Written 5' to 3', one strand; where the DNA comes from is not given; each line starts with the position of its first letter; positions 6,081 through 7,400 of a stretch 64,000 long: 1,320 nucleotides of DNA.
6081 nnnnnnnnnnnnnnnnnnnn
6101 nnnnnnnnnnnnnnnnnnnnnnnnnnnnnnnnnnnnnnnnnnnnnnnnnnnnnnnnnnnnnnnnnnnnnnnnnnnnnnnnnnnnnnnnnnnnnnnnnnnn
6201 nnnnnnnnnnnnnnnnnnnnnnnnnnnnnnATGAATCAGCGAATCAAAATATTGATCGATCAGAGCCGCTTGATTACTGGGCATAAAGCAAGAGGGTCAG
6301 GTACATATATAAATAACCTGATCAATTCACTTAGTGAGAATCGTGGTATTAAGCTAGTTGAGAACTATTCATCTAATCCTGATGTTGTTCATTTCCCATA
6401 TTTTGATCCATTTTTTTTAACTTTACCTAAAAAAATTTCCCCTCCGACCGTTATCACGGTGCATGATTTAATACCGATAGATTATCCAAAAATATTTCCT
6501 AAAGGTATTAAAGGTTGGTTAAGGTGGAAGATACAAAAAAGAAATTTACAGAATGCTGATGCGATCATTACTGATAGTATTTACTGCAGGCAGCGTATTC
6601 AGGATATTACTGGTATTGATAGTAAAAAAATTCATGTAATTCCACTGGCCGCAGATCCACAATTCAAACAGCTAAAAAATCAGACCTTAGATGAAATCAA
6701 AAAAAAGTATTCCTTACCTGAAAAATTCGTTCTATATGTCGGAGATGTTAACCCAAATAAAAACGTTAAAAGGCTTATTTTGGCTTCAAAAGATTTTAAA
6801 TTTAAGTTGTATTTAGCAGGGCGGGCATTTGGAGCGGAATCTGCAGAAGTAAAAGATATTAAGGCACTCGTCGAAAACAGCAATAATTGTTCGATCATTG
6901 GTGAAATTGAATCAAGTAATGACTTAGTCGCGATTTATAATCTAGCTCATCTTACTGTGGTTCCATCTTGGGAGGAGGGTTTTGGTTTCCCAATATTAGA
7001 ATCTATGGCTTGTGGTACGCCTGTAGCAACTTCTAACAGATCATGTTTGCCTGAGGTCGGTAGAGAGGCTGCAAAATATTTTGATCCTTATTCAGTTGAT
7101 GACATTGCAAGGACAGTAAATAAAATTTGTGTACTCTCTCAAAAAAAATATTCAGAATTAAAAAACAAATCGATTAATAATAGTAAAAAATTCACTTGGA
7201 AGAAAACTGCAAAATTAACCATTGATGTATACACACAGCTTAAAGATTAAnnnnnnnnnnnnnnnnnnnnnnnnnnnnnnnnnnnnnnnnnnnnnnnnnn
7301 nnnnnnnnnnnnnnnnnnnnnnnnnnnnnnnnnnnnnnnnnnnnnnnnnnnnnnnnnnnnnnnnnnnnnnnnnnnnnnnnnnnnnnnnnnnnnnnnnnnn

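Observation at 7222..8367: Bacterial proteins carrying a eukaryotic PIG-V/Gpi18-like (GPI mannosyltransferase II) signature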

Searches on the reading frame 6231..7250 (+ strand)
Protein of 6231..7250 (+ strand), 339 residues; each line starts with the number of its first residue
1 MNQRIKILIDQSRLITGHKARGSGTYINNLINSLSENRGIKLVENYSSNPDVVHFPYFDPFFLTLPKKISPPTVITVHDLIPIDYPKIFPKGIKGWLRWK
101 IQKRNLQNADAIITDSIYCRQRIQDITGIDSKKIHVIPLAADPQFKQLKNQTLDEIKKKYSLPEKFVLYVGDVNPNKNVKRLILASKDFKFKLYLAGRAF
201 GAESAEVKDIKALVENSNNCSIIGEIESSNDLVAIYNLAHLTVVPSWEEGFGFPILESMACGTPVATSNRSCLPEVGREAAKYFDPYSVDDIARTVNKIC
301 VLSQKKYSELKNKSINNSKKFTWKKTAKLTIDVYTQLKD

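Call 3: search_protein_families(library=pfam, proteins=[window:6231-7250:+], max_evalue=1)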
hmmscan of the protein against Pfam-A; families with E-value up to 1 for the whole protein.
window:6231-7250:+ (339 aa): 7 families
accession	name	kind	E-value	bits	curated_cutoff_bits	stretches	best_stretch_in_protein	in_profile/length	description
PF00534.26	Glycos_transf_1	-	7.7e-26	91.1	26.4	1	156-317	5-168/172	Glycosyl transferases group 1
PF13692.12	Glyco_trans_1_4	-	3.5e-17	63.4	27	1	165-299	2-139/142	Glycosyl transferases group 1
PF13439.12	Glyco_transf_4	-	2.5e-15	57.3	28.5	1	44-144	69-169/170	Glycosyltransferase Family 4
PF13579.12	Glyco_trans_4_4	-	2.5e-10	41.4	29.7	1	48-139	70-157/158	Glycosyl transferase 4-like domain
PF20706.3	GT4-conflict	-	4.6e-07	29.6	26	1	182-273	224-316/385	Family 4 Glycosyltransferase in conflict systems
PF13524.12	Glyco_trans_1_2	-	0.013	15.9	25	1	212-289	27-104/144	Glycosyl transferase-like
PF13477.12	Glyco_trans_4_2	-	0.049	14.2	23.4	1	48-116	73-139/139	Glycosyl transferase 4-like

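Call 40: search_protein_families(library=ncbifam, proteins=[window:6231-7250:+], max_evalue=0.001)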
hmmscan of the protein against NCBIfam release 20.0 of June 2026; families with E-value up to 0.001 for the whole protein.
window:6231-7250:+ (339 aa): 23 families
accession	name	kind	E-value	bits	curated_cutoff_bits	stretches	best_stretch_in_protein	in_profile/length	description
TIGR02149.1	glgA_Coryne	subfamily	1.3e-20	73.9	302.4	1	71-336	107-389/391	glycogen synthase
TIGR04047.1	MSMEG_0565_glyc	hypoth_equivalog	3.1e-20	72.6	259.85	1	100-335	130-372/373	MSMEG_0565 family glycosyltransferase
TIGR04157.1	glyco_rSAM_CFB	subfamily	4.8e-19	68.6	400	1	100-282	161-344/406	TIGR04157 family glycosyltransferase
NF038295.1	EPS_HpsP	equivalog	1.6e-17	63.6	550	1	100-337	146-387/388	hormogonium polysaccharide biosynthesis glycosyltransferase HpsP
TIGR03449.1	mycothiol_MshA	equivalog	7.1e-16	58.1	462.5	1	104-336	160-402/406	D-inositol-3-phosphate glycosyltransferase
TIGR03999.1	thiol_BshA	equivalog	3.1e-15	56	273.7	1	105-337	141-373/375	N-acetyl-alpha-D-glucosaminyl L-malate synthase BshA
NF047684.1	TeichurnBiosyTuaC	equivalog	2.5e-14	53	550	1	87-337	145-389/391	teichuronic acid biosynthesis protein TuaC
NF041010.1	glycosy_Agl16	equivalog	6e-13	48.4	575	1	59-337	93-351/352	glycosylation protein Agl16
NF053787.1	GlcN_PG_synth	equivalog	3.5e-12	45.9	480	1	107-337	142-359/361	N-acetylglucosaminyl phosphatidylglycerol synthase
NF012028.0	PRK15484.1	subfamily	1.9e-11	43.7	618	1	107-328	138-369/380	lipopolysaccharide N-acetylglucosaminyltransferase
NF046085.1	XrtY_assoc_Gly1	equivalog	8.5e-11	41.3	400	1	93-337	146-384/387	XrtY-associated glycosyltransferase XYAG1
NF049987.1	DaglGlyslTfaseDgs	equivalog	1.9e-10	40.2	500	1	32-309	27-302/332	processive diacylglycerol alpha-glucosyltransferase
NF047880.1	glyco_SdgA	exception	2.1e-09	36.5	800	1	104-326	264-479/488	serine-aspartate repeat adhesin O-glycosyltransferase SdgA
NF038298.1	EPS_HpsO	equivalog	4.1e-09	35.7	575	1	102-337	140-387/388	hormogonium polysaccharide biosynthesis glycosyltransferase HpsO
NF053513.1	Gtran_IagA_BgsA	equivalog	9.4e-09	34.7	460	1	105-336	102-330/333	LTA glycolipid anchor biosynthesis glycosyltransferase, IagA/BgsA family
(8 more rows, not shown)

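Call 54: search_solved_structures(query=window:6231-7247:+, max_evalue=0.00001)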
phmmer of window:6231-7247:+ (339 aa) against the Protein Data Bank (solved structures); distinct sequences matched with E-value up to 0.00001: 11.
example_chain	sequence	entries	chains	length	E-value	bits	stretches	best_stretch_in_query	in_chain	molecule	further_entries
6kih_A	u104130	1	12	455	5.7e-12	48.5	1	76-301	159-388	Tll1590 protein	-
7qsg_A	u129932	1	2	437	1.1e-10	44.4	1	100-335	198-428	D-inositol 3-phosphate glycosyltransferase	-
5d00_A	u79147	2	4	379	8.2e-08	34.9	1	124-328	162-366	N-acetyl-alpha-D-glucosaminyl L-malate synthase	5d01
3fro_A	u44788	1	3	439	4e-07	32.6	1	210-335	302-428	GlgA glycogen synthase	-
2bis_A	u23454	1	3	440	4.1e-07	32.6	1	210-335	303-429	GLGA GLYCOGEN SYNTHASE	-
6tvp_A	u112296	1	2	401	6.6e-07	31.9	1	71-335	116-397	Alpha-maltose-1-phosphate synthase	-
8x3q_C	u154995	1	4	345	8.1e-07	31.6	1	165-301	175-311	Glycosyl transferase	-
7fg9_A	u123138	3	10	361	9.1e-07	31.4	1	165-301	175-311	Glycosyl transferase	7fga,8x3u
3c4q_A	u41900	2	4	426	1.1e-06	31.1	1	104-330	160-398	Predicted glycosyltransferases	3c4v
3c48_A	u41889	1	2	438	1.2e-06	31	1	104-330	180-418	Predicted glycosyltransferases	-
3l01_A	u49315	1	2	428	1.7e-06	30.6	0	210-334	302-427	GlgA glycogen synthase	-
